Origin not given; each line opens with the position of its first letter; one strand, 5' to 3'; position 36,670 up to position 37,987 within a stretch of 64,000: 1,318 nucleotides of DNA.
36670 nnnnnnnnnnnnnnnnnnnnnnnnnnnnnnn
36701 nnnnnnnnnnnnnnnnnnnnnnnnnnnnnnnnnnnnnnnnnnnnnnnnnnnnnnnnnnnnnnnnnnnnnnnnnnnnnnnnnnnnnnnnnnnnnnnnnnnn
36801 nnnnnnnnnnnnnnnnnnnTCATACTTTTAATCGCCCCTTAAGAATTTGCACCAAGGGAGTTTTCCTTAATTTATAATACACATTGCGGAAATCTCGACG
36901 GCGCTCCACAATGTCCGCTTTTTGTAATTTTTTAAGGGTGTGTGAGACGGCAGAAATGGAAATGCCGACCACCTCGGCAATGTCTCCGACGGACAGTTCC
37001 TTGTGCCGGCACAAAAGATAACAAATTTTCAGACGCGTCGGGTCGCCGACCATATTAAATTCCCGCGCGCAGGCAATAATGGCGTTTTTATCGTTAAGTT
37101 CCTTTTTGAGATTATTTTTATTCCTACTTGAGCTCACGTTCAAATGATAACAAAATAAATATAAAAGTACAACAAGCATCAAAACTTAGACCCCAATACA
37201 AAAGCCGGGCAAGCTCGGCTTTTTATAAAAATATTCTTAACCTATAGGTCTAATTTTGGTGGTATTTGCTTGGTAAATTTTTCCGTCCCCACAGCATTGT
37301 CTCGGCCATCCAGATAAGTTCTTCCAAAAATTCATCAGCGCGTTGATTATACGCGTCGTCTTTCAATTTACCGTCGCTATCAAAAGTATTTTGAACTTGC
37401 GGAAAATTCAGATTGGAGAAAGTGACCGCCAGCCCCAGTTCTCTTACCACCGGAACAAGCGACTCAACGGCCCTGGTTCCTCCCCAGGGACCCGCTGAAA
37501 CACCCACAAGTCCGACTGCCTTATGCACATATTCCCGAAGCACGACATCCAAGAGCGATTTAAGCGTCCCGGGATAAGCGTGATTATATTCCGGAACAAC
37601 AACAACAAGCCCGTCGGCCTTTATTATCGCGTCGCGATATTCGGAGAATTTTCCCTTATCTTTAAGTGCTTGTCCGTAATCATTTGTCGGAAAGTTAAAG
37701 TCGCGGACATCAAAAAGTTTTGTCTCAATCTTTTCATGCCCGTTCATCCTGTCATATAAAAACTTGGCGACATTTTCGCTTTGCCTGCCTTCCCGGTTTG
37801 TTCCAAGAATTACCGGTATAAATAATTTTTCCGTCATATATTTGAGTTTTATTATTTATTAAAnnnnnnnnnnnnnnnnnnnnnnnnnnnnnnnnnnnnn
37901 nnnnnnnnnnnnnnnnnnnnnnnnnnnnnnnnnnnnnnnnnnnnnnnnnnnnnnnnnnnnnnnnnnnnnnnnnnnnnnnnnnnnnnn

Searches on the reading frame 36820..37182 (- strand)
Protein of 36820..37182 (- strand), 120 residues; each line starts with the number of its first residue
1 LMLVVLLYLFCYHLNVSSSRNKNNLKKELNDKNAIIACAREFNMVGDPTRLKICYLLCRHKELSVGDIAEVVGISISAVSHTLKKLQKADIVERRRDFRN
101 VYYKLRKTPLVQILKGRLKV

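Call 61: search_protein_families(library=ncbifam, proteins=[window:36820-37182:-], max_evalue=0.00001)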
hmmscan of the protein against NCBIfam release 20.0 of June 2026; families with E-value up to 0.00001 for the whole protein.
window:36820-37182:- (120 aa): 8 families
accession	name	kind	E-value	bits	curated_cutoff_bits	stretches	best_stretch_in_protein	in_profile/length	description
NF033788.1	HTH_metalloreg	subfamily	1.4e-22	79.3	55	1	41-113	4-76/77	metalloregulator ArsR/SmtB family transcription factor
NF033789.1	repress_SdpR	subfamily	4e-13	49.1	100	1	42-115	2-74/79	autorepressor SdpR family transcription factor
NF041413.1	ArsR_Rv2640c_fam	equivalog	2.5e-11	44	155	1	31-110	26-106/118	Rv2640c family ArsR-like transcriptional regulator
NF040642.1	sulf_sens_BigR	equivalog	1.2e-09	38.1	155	1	38-112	10-83/95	sulfite-sensing transcriptional repressor BigR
NF045707.1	Dbac_1936_reg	equivalog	3.9e-09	36.4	115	1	43-115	12-83/99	ArsR/SmtB-type metalloregulator TsoR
NF052532.1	TransRegPagRBaca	equivalog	1.1e-07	31.8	170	1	43-113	22-91/99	transcriptional repressor PagR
NF007528.0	PRK10141.1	subfamily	2.9e-06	27.1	97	1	38-106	6-74/117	metalloregulator ArsR/SmtB family transcription factor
NF053755.1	MsvR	equivalog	4.8e-06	26.4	220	1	40-100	5-67/236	transcriptional factor MsvR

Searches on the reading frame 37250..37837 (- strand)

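Call 61: search_protein_families(library=ncbifam, proteins=[window:37250-37837:-], max_evalue=0.00001)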
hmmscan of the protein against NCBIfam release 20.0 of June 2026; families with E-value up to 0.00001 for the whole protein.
window:37250-37837:- (195 aa): 5 families
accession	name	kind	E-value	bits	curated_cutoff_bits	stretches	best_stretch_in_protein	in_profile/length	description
TIGR03567.1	FMN_reduc_SsuE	equivalog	2.3e-11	43.9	164.05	1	12-175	7-169/171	NADPH-dependent FMN reductase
NF007859.0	PRK10569.1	equivalog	1.3e-09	38.1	225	1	19-134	15-128/191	NADPH-dependent FMN reductase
TIGR04037.1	LLM_duo_CE1759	subfamily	8.2e-08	32.2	175.9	1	34-116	33-115/199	CE1759 family FMN reductase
TIGR03566.1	FMN_reduc_MsuE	equivalog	2.3e-07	30.8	212.5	1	12-103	7-98/174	FMN reductase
TIGR02690.1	resist_ArsH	equivalog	1e-06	28.1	292.25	1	10-177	32-199/219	arsenical resistance protein ArsH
